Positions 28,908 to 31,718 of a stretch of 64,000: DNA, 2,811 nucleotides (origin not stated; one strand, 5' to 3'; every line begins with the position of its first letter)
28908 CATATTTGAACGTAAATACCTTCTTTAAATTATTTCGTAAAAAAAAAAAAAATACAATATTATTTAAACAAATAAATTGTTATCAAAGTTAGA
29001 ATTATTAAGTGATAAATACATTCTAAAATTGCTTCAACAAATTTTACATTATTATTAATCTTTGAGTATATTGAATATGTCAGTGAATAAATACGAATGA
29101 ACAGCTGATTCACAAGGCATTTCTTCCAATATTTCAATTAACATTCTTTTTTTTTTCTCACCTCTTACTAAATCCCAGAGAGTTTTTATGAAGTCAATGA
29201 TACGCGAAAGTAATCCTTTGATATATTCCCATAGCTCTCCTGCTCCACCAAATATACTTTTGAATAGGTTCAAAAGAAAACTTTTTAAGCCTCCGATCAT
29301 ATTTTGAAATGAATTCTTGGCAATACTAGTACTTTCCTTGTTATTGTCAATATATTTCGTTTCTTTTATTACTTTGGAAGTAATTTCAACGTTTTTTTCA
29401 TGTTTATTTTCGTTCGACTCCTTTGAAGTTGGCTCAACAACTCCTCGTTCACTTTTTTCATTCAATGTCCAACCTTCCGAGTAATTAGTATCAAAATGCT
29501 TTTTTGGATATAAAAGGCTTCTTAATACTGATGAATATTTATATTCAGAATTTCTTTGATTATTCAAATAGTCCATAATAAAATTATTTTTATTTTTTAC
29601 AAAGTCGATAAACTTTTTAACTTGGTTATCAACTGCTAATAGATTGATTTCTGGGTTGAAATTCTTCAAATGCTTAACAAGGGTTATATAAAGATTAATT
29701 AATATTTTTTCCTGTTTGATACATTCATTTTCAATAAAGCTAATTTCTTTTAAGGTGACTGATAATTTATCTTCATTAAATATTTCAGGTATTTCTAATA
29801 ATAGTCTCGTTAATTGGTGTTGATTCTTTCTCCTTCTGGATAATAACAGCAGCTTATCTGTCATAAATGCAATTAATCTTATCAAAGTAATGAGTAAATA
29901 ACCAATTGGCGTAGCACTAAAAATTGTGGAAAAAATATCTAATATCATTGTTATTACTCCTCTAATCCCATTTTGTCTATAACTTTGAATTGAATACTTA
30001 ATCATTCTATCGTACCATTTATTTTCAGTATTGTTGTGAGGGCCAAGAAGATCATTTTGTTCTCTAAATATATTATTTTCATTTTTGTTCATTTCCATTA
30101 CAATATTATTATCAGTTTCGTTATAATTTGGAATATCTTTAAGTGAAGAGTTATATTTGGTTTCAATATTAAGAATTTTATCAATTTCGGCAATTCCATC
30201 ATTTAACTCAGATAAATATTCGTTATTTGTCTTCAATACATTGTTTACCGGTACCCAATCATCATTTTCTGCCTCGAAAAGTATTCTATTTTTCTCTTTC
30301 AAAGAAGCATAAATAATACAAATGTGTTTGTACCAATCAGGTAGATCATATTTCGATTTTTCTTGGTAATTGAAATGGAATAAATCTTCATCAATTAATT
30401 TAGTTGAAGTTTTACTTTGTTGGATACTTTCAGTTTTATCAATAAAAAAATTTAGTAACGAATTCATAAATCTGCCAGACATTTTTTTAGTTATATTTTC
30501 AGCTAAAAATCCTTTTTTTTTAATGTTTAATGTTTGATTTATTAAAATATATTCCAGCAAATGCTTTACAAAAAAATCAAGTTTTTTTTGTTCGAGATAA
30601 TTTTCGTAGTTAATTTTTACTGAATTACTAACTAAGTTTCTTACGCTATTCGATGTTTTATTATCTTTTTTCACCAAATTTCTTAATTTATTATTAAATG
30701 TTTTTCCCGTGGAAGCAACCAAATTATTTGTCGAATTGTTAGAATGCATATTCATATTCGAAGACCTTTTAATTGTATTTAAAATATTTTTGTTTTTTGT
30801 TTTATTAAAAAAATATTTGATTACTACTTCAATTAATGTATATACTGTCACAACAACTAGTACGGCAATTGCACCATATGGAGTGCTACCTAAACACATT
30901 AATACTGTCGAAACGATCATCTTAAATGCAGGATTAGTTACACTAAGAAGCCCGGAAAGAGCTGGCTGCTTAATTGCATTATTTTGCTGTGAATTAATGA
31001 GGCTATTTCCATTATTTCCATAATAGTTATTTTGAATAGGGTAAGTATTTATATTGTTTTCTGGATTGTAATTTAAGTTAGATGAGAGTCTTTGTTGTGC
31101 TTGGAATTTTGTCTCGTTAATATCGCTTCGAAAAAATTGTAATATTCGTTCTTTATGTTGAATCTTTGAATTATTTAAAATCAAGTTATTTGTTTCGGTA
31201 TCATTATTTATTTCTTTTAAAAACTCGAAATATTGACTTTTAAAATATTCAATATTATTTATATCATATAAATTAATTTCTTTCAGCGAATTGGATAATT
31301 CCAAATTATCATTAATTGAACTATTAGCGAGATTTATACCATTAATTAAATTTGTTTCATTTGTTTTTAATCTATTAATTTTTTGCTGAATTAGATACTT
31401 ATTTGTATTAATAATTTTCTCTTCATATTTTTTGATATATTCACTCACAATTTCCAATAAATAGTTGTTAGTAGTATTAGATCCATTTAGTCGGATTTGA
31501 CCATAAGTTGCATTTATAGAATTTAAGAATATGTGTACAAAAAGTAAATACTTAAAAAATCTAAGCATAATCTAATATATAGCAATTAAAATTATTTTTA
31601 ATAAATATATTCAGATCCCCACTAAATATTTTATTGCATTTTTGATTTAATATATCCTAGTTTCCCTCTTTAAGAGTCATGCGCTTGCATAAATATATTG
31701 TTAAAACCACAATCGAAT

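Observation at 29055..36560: Paralogous pair of about 840-aa signal-peptide proteins, each with an internally duplicated W-Y / hydrophobic / SP(x)G module and an acidic C-terminus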

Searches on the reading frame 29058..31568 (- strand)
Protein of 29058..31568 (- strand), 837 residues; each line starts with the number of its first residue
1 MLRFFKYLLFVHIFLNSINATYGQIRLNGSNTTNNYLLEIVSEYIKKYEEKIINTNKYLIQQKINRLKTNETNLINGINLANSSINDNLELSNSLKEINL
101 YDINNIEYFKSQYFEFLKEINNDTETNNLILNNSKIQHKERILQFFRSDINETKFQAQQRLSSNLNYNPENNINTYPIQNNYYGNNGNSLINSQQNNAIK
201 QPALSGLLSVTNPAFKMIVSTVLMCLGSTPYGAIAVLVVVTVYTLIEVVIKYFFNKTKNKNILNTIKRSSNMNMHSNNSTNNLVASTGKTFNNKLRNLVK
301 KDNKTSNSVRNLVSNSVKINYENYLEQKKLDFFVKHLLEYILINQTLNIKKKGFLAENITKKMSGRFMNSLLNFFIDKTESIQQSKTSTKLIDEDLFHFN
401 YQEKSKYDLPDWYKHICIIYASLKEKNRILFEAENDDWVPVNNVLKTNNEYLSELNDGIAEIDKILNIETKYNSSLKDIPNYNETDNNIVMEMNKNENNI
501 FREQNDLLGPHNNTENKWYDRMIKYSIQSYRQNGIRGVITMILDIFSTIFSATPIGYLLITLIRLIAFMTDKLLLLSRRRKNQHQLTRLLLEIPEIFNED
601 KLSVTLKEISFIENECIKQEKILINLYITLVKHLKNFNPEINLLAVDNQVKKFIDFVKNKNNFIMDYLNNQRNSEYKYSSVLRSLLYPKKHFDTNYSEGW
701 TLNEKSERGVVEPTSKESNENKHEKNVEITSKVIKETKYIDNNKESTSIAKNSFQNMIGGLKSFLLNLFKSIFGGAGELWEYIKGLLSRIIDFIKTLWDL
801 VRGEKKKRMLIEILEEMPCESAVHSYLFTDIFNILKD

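Call 4: search_protein_families(library=pfam, proteins=[window:29058-31568:-], max_evalue=0.1)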
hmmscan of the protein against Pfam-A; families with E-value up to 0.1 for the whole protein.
window:29058-31568:- (837 aa): 2 families
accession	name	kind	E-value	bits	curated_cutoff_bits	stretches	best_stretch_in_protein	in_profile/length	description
PF17626.7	IncF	-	0.01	16.6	27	1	212-254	49-90/104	Inclusion membrane protein F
PF23908.1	DUF7250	-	0.053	14.1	27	0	427-489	38-99/103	Domain of unknown function (DUF7250)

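Call 8: find_homologous_proteins(query=window:29058-31568:-)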
Query window:29058-31568:- (837 aa): 7 proteins with E <= 0.001 among 8000 candidates.
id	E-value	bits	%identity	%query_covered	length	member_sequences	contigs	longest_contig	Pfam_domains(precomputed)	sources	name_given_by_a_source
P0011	0.0e+0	1751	97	100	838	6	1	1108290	-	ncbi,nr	ncbi:Uncharacterized protein CTYZ_00001999 [Cryptosporidium tyzzeri]|nr:Uncharacterized protein CTYZ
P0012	0.0e+0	1611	90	100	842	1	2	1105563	-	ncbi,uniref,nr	ncbi:hypothetical protein CmeUKMEL1_02340 [Cryptosporidium meleagridis]|uniref:Integral membrane pro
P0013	0.0e+0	1377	78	100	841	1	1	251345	-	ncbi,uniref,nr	ncbi:uncharacterized protein ELE39_001664 [Cryptosporidium sp. chipmunk genotype I]|uniref:uncharact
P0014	0.0e+0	1121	68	100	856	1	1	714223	-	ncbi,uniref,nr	ncbi:uncharacterized protein cubi_01403 [Cryptosporidium ubiquitum]|uniref:Uncharacterized protein n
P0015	8.8e-292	988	60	98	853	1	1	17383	-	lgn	-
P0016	4.2e-253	860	54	100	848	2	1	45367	-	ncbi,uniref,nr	ncbi:putative signal peptide-containing and transmembrane domain-containing protein [Cryptosporidium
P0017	2.5e-176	607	47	94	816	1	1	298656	-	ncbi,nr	ncbi:hypothetical protein HWI79_183 [Cryptosporidium felis]|nr:hypothetical protein HWI79_183 [Crypt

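Call 51: find_encoding_contigs(protein=P0017, flank=10000, max_places=2)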
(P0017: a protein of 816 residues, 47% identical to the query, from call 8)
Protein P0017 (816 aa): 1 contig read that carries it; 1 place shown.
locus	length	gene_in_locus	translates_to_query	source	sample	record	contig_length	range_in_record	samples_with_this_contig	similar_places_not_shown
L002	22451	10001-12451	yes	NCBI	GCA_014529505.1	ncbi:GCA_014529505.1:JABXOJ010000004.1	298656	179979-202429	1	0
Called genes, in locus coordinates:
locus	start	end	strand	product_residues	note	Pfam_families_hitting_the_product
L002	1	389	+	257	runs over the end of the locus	-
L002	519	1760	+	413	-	-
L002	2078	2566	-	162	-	-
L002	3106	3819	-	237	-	-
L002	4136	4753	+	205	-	-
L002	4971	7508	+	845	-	-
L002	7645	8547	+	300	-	-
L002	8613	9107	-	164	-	PF07986:TBCC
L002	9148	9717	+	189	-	-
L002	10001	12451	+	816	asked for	-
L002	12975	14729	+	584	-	PF00084:Sushi (faint), PF13606:Ank_3 (faint), PF12796:Ank_2, PF13637:Ank_4 (weak), PF13857:Ank_5 (weak), PF00023:Ank (weak)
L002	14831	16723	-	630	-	-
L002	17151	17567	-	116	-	PF01198:Ribosomal_L31e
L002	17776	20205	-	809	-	PF03635:Vps35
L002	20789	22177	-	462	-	PF19036:Fuz_longin_1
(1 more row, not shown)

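Call 76: search_solved_structures(query=A1, max_evalue=1)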
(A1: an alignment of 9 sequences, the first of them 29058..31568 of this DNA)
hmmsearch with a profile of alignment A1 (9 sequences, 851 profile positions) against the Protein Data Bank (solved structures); distinct sequences matched with E-value up to 1: 1.
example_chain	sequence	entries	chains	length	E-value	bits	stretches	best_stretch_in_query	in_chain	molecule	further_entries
8zy7_A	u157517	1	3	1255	0.31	12.5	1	455-543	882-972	Spike glycoprotein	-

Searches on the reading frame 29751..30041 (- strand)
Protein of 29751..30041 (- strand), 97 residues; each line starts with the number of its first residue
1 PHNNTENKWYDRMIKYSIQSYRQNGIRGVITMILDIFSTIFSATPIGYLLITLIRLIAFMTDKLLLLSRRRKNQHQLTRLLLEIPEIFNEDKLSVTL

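Call 83: find_homologous_proteins(query=A4, max_evalue=10)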
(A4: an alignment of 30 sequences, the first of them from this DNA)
Query A4 (30 sequences): 798 candidates shared short words with the query, none scored E <= 10.
